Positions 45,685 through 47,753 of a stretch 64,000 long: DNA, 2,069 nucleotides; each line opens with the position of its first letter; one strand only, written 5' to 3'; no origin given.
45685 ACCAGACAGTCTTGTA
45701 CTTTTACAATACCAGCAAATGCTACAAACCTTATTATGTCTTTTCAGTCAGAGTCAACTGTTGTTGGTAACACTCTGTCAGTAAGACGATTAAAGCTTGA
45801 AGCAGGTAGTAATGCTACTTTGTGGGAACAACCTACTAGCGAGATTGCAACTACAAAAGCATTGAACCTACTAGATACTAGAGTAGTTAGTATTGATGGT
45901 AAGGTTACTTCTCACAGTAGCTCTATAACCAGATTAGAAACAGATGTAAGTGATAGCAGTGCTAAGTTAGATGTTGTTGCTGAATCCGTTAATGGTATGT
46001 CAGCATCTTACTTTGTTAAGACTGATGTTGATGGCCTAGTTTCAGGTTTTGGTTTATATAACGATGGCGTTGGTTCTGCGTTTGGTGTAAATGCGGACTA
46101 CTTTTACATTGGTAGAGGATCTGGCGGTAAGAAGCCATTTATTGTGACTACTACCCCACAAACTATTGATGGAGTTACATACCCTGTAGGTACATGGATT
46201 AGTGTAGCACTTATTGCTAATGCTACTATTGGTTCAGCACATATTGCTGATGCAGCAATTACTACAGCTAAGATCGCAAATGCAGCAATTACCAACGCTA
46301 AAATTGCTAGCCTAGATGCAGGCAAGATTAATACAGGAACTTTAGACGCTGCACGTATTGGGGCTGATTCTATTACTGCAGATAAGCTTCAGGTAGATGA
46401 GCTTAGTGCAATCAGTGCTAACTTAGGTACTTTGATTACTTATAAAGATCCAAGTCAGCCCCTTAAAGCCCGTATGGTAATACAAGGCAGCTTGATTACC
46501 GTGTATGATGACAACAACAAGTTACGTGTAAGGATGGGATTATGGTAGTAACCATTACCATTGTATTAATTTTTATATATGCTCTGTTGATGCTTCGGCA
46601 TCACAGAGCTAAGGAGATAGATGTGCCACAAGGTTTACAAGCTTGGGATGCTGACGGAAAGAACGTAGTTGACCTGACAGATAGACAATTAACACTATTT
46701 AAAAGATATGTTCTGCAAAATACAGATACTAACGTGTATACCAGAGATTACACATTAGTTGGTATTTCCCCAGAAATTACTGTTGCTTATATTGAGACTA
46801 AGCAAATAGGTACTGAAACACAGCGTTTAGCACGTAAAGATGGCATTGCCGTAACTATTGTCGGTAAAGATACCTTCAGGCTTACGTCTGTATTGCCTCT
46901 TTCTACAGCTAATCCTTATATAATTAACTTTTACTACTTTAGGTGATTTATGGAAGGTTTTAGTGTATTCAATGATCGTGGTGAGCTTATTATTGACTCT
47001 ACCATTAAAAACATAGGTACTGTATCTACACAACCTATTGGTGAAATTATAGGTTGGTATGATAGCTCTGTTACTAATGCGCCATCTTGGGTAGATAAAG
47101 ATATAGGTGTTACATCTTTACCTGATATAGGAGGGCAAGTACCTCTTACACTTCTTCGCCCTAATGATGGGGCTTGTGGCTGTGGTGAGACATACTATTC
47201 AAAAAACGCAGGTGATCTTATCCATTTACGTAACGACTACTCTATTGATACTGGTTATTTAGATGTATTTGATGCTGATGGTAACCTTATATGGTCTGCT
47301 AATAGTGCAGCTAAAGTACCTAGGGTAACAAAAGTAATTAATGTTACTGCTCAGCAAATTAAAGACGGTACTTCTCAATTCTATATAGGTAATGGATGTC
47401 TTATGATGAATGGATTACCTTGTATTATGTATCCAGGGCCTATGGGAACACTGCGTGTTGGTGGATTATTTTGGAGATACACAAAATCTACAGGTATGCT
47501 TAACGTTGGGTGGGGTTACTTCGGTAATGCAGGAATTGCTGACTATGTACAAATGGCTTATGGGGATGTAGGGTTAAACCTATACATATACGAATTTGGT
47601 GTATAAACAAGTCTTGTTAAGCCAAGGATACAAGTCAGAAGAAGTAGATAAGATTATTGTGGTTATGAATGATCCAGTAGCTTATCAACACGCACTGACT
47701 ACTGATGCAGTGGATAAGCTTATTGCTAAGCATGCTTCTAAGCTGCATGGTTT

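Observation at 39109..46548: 2479-aa fibre built from five or more repeated CBM-like modules alternating with coiled-coil repeats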

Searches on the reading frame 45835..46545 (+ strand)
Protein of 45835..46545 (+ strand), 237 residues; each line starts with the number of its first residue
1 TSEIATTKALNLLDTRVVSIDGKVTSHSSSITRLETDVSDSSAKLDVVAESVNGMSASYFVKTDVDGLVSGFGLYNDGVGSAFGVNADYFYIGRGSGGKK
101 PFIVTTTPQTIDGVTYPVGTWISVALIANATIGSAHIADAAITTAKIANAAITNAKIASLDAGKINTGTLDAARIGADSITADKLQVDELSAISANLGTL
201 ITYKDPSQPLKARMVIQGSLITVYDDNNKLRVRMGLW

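Call 13: search_protein_families(library=pfam, proteins=[window:45835-46545:+], max_evalue=10)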
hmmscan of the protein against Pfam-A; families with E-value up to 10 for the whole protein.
window:45835-46545:+ (237 aa): 5 families
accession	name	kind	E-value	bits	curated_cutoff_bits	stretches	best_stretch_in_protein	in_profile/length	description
PF09327.17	Phage_Tail_Tip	-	2.4e-06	27.8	22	2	51-138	12-98/139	Bacteriophage tail tip fiber protein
PF07902.16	Gp58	-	0.0011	17.8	34.5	1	148-198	393-445/594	gp58-like protein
PF15529.11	Ntox24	-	0.016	16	24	1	52-110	16-73/91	Bacterial toxin 24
PF10779.14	XhlA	-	0.12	13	34.7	1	15-55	4-44/67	Haemolysin XhlA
PF19111.5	DUF5798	-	0.13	13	27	1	9-51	23-65/89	Family of unknown function (DUF5798)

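Call 26: search_solved_structures(query=window:45835-46545:+, max_evalue=1, show_alignments=3)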
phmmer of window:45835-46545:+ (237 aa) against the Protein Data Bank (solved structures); distinct sequences matched with E-value up to 1: 6.
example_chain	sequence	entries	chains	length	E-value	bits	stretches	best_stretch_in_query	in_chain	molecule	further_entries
7z4b_EA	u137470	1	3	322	2.9e-12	49.9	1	14-170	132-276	Putative tail tip fiber protein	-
9ze4_N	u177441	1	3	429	7.2e-09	38.8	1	20-101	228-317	Tip attachment protein J central straight fiber domain-containing protein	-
4lin_A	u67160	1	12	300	0.041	16.8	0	11-55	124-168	Tail needle protein gp26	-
5bu5_A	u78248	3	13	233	0.046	16.6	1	5-64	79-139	DNA stabilization protein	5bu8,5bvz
5bu8_A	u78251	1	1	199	0.059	16.2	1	5-64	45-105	DNA stabilization protein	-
5dra_A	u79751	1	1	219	0.96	12.3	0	123-198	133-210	3beta1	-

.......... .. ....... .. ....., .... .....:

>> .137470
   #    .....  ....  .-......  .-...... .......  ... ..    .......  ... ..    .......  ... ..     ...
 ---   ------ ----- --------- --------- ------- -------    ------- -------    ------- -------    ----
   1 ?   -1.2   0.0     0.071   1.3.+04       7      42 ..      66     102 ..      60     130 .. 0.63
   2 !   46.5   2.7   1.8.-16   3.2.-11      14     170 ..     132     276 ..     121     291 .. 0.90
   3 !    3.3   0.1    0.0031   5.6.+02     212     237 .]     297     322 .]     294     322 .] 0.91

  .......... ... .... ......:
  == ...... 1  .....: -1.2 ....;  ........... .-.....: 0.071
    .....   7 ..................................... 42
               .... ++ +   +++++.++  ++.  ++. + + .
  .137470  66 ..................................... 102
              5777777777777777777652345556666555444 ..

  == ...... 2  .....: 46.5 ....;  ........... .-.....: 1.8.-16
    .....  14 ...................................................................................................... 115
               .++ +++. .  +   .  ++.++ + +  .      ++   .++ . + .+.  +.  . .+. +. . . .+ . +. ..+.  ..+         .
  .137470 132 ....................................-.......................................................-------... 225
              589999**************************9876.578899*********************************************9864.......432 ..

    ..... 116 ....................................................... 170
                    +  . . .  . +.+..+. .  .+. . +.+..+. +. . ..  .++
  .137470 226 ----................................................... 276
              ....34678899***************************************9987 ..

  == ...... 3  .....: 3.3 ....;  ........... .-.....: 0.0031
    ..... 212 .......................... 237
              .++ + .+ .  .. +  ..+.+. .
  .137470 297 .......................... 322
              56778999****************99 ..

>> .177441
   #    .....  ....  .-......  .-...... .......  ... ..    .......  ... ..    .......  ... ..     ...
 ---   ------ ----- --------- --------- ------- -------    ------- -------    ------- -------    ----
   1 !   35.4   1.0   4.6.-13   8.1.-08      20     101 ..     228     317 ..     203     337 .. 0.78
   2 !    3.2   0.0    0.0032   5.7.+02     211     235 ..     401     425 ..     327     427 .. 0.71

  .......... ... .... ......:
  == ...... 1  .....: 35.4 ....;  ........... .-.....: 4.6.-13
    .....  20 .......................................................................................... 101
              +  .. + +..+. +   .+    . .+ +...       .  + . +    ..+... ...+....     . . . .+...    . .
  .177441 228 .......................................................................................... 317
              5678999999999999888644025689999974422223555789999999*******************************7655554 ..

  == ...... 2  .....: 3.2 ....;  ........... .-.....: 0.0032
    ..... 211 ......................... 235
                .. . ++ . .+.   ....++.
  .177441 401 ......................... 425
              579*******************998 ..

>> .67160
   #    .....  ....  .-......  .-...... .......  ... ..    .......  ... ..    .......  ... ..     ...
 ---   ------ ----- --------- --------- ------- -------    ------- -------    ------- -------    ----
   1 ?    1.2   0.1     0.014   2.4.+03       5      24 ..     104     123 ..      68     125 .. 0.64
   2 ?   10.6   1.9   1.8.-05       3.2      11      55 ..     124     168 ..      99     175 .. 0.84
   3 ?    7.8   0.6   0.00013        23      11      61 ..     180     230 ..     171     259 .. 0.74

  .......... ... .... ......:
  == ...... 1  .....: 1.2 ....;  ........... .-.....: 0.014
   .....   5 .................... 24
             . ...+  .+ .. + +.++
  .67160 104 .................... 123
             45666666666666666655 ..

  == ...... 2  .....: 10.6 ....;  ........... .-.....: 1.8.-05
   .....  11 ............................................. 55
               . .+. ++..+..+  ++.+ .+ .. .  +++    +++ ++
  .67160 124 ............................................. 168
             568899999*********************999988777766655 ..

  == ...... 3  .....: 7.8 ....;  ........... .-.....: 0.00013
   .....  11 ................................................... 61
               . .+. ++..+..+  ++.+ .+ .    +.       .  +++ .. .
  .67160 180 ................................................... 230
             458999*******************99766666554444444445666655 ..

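Call 32: search_dna_similar(collection=phages, query=window:45835-46545:+, mode=protein, max_rows=40, rows=spread, max_evalue=0.001)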
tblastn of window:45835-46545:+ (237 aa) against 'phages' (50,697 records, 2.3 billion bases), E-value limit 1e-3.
Records with a match: 287; places in all: 287; records where one place covers at least 80% of the query: 92.
Best place of each record, by identity: 60-80% 50; <60% 237.
By first word of the organism name: Pseudomonas 89; Escherichia 72; Acinetobacter 49; Streptococcus 47; Moraxella 11; Stenotrophomonas 3; Shigella 3; Psychrobacter 2; Photobacterium 2; Nitrincola 2; and 6 more.
By host as written in the record: Escherichia coli 39; Pseudomonas aeruginosa 35; Acinetobacter baumannii 14; - 13; Pseudomonas aeruginosa ATCC 27853 12; Moraxella catarrhalis 11; Streptococcus suis 11; Pseudomonas aeruginosa PAO1 10; and 98 more.
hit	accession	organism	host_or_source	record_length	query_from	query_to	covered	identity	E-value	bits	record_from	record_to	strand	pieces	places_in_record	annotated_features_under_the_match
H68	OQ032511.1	Acinetobacter phage nACB1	Acinetobacter beijerinckii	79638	2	237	100%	65.0%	4e-61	318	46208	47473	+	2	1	tail fiber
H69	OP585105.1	Acinetobacter phage vB_AbaM_CP14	Acinetobacter baumannii AB14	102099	37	237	85%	40.6%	3e-32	129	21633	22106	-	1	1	hypothetical protein (x2)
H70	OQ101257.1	Acinetobacter phage Acba_15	Acinetobacter baumannii 703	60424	5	237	98%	34.3%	5e-23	102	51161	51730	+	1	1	putative main tail protein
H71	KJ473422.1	Acinetobacter phage vB_AbaM_Acibel004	Acinetobacter baumannii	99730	5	236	98%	30.2%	1e-19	93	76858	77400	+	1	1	putative tail protein I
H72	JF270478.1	Psychrobacter phage Psymv2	Psychrobacter sp. MV2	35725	13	237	95%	30.3%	8e-17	85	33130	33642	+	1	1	phage tail fiber host specificity protein | hypothetical phage protein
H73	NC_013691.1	Pseudomonas phage LUZ7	Pseudomonas aeruginosa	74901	13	237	95%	27.0%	7e-9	61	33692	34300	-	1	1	tail fiber protein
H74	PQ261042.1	Pseudomonas phage Minga_mokiny_4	Pseudomonas aeruginosa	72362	23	235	90%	28.3%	1e-6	55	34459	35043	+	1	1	tail fiber protein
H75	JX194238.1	Pseudomonas phage PA26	Pseudomonas aeruginosa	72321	23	235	90%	27.4%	3e-7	56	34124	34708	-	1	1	hypothetical protein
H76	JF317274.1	Acinetobacter phage Abp53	Acinetobacter baumannii Ab53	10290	37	236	84%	29.0%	5e-11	68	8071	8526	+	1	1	tail protein III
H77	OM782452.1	Pseudomonas phage vB_PaeP_TUMS_P10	Pseudomonas aeruginosa ATCC 27853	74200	13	237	95%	25.4%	1e-8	61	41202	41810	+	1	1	putative attachment protein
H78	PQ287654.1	Pseudomonas phage HHBS9_2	Pseudomonas aeruginosa BWKH9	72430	18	235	92%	25.9%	5e-7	56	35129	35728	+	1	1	tail fiber protein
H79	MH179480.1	Pseudomonas phage 98PfluR60PP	Pseudomonas fluorescens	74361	23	237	91%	26.0%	8e-9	61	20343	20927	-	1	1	tail fiber protein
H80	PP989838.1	Escherichia phage VTCCBPA_211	Escherichia coli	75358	15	237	94%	22.4%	3e-6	54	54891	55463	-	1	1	tail fiber protein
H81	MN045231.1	Escherichia phage Paul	Escherichia coli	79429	14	237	95%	21.9%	4e-5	50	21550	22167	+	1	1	tail needle protein | ribosome_binding_site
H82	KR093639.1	Moraxella phage Mcat15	Moraxella catarrhalis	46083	3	132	55%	36.0%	3e-13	74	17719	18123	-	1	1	tail protein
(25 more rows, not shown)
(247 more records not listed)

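Call 33: get_annotated_region(hit=H73, flank=5000)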
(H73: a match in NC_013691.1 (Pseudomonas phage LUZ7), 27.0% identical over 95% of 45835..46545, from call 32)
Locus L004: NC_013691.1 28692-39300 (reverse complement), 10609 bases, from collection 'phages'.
description: Pseudomonas phage LUZ7, complete genome.
organism: Pseudomonas phage LUZ7 (NCBI taxid 655097)
taxonomy: Viruses; Duplodnaviria; Heunggongvirae; Uroviricota; Caudoviricetes; Schitoviridae; Migulavirinae; Luzseptimavirus; Luzseptimavirus LUZ7
host: Pseudomonas aeruginosa; source: Hospital waste sample; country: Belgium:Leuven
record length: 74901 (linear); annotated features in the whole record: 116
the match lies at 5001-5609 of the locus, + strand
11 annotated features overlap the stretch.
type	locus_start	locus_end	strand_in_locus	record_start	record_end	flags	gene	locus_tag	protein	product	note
CDS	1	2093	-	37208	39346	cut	-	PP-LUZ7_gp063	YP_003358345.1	DNA primase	-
CDS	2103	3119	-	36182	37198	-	-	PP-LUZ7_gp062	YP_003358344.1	exonuclease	-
CDS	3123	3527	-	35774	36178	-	-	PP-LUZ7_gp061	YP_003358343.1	hypothetical protein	ORF61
CDS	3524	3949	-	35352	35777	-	-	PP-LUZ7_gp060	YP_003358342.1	hypothetical protein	ORF60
CDS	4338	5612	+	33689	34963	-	-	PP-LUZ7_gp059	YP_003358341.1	tail fiber protein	ORF59; Putative role in phage attachment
CDS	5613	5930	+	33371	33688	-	-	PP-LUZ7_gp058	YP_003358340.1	hypothetical protein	ORF58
CDS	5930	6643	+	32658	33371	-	-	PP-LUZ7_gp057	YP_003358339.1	hypothetical protein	ORF57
CDS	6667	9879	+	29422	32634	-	-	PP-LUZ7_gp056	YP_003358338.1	tail fiber protein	ORF56; Putative tail fiber protein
CDS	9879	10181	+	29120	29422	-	-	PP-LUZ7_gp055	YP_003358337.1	hypothetical protein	ORF55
CDS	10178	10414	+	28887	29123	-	-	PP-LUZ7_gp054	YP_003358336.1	hypothetical protein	ORF54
CDS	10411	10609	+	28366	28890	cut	-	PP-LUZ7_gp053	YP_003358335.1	hypothetical protein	ORF53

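Call 34: get_annotated_region(hit=H81, flank=4000)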
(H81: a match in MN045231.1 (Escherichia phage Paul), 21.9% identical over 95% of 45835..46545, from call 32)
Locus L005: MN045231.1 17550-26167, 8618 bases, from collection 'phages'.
description: Escherichia phage Paul, complete genome.
organism: Escherichia phage Paul (NCBI taxid 2589659)
taxonomy: Viruses; Duplodnaviria; Heunggongvirae; Uroviricota; Caudoviricetes; Gordonclarkvirinae; Kuravirus; Kuravirus paul
host: Escherichia coli; source: fresh water; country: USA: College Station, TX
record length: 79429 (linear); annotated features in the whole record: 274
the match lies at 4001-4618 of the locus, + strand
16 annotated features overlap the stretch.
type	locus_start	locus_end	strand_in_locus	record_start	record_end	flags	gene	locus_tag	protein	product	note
CDS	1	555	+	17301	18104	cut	-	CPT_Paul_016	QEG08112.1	baseplate protein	BLAST similarity to putative structural protein [Escherichia virus phiEco32] (e-value = 0); HHpred shows 99.56% ...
regulatory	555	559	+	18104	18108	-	-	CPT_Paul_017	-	ribosome_binding_site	CPT_Paul_017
CDS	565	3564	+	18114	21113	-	-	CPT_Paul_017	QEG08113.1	virion-associated protein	Contains four Ig-like domains identified by InterProScan; Similar protein in PhiEco32 shown to be in the virion ...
regulatory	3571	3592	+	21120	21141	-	-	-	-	terminator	-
regulatory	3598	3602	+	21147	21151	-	-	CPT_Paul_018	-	ribosome_binding_site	CPT_Paul_018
CDS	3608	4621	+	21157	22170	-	-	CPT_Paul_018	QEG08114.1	tail needle protein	95.58 probability on HHpred to P22 gp26 (tail needle protein) on residues 27 to 227; 90% positive match with PhiEco32 ...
regulatory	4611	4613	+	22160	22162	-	-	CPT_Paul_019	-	ribosome_binding_site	CPT_Paul_019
CDS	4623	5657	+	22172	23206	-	-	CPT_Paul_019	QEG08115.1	hypothetical protein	-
regulatory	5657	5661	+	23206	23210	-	-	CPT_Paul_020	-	ribosome_binding_site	CPT_Paul_020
CDS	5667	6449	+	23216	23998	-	-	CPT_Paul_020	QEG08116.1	internal virion protein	murein transglycosylase domain recognized by InterProScan; BLAST similarity to T7 internal virion protein D in the ...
regulatory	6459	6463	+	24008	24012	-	-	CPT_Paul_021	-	ribosome_binding_site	CPT_Paul_021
CDS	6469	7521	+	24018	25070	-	-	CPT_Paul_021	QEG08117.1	hypothetical protein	BLAST similarity to DNA injection proteins on N terminal side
regulatory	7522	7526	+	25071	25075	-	-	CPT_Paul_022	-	ribosome_binding_site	CPT_Paul_022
CDS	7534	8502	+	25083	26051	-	-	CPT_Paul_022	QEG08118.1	DNA injection protein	97% BLAST identity to putative DNA injection protein [Escherichia virus phiEco32] (e-value = 0)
regulatory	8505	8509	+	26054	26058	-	-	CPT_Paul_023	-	ribosome_binding_site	CPT_Paul_023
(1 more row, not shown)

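Call 38: search_protein_families(library=phrogs, proteins=[L004:4338-5609:+, L004:5613-5927:+, L004:5930-6640:+], max_evalue=0.001)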
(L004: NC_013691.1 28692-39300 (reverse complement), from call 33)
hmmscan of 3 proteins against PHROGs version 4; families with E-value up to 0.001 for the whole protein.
L004:4338-5609:+ (424 aa): 10 families
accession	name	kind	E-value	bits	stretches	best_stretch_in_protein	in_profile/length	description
phrog_496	-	tail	6.5e-135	452.6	1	5-422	235-620/769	tail fiber protein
phrog_31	-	tail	1.8e-22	80.1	1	23-419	966-1297/1565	central tail fiber J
phrog_2589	-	tail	2.5e-21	74.9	2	173-422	3382-3608/3686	tail protein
phrog_19394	-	tail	2.1e-15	57.1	1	31-160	90-213/999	tail fiber protein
phrog_5269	-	unknown function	1.6e-12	48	1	218-400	189-361/564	-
phrog_11678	-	unknown function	5.5e-10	38.2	1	218-424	2037-2223/2223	-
phrog_2148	-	tail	1.7e-09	37.5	1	21-260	442-654/901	tail fiber protein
phrog_37064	-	tail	1.9e-09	36.8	1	34-159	99-220/1491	tail fiber protein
phrog_5616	-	tail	0.00041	19.7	1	134-348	638-859/873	tail fiber protein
phrog_10903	-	unknown function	0.00099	18.6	0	111-275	488-663/954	-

L004:5613-5927:+ (105 aa): 1 family
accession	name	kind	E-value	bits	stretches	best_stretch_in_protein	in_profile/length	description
phrog_2427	-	unknown function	2.5e-21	77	1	1-105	6-102/103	-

L004:5930-6640:+ (237 aa): 2 families
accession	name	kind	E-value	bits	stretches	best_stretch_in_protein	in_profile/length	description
phrog_29426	-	unknown function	2.8e-165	548.3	1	1-237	1-237/237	-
phrog_4062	-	unknown function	1.9e-05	25.4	1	1-168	1-158/230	-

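Call 79: search_solved_structures(query=L004:4338-5609:+, max_evalue=0.001)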
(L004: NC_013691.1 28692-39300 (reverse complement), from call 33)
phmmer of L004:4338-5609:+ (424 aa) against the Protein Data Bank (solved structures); distinct sequences matched with E-value up to 0.001: 2.
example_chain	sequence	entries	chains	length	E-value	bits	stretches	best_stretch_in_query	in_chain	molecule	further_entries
9ze4_N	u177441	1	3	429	3.7e-171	572.8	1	1-422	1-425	Tip attachment protein J central straight fiber domain-containing protein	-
25vf_A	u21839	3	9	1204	1.1e-06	31.2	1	158-340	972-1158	F2-pyocin-tail-fiber | tail fiber protein of F2-pyocin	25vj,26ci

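Call 89: search_solved_structures(query=L004:5613-5927:+, max_evalue=0.01)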
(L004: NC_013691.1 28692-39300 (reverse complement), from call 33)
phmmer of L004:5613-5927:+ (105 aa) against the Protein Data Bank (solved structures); distinct sequences matched with E-value up to 0.01: 1.
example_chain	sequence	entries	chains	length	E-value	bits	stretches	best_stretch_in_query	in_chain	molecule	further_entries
1xdi_A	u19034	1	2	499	0.0019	21.7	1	13-82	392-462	Rv3303c-lpdA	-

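Call 90: search_solved_structures(query=L004:5930-6640:+, max_evalue=0.01)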
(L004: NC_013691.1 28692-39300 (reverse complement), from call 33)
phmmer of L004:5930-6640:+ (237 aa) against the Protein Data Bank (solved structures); distinct sequences matched with E-value up to 0.01: 0.

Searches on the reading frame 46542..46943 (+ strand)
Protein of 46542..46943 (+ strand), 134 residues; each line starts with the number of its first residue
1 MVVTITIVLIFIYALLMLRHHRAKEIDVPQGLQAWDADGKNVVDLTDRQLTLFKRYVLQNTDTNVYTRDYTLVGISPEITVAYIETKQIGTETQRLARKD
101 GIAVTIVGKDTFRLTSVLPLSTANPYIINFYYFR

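Call 15: search_protein_families(library=phrogs, proteins=[window:46542-46943:+], max_evalue=0.001)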
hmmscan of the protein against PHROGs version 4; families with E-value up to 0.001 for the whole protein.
window:46542-46943:+ (134 aa): 1 family
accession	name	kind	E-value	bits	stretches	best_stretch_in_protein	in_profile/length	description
phrog_7961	-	unknown function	1.3e-11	46.1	1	29-117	2-93/108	-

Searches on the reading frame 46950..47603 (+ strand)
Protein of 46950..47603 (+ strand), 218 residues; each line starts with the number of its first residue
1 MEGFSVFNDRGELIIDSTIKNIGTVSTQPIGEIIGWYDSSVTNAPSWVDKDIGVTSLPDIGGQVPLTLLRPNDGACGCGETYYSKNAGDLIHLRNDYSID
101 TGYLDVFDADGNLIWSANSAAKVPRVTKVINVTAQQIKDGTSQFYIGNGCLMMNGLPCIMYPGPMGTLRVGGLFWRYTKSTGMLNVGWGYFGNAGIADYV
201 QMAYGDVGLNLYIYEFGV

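Call 15: search_protein_families(library=phrogs, proteins=[window:46950-47603:+], max_evalue=0.001)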
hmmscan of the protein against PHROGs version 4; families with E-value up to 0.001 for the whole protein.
window:46950-47603:+ (218 aa): 2 families
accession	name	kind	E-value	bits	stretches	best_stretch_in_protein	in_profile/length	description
phrog_4524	-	unknown function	1.5e-32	113.9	1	1-180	1-194/230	-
phrog_4062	-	unknown function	7.3e-06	26.7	0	3-30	4-31/230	-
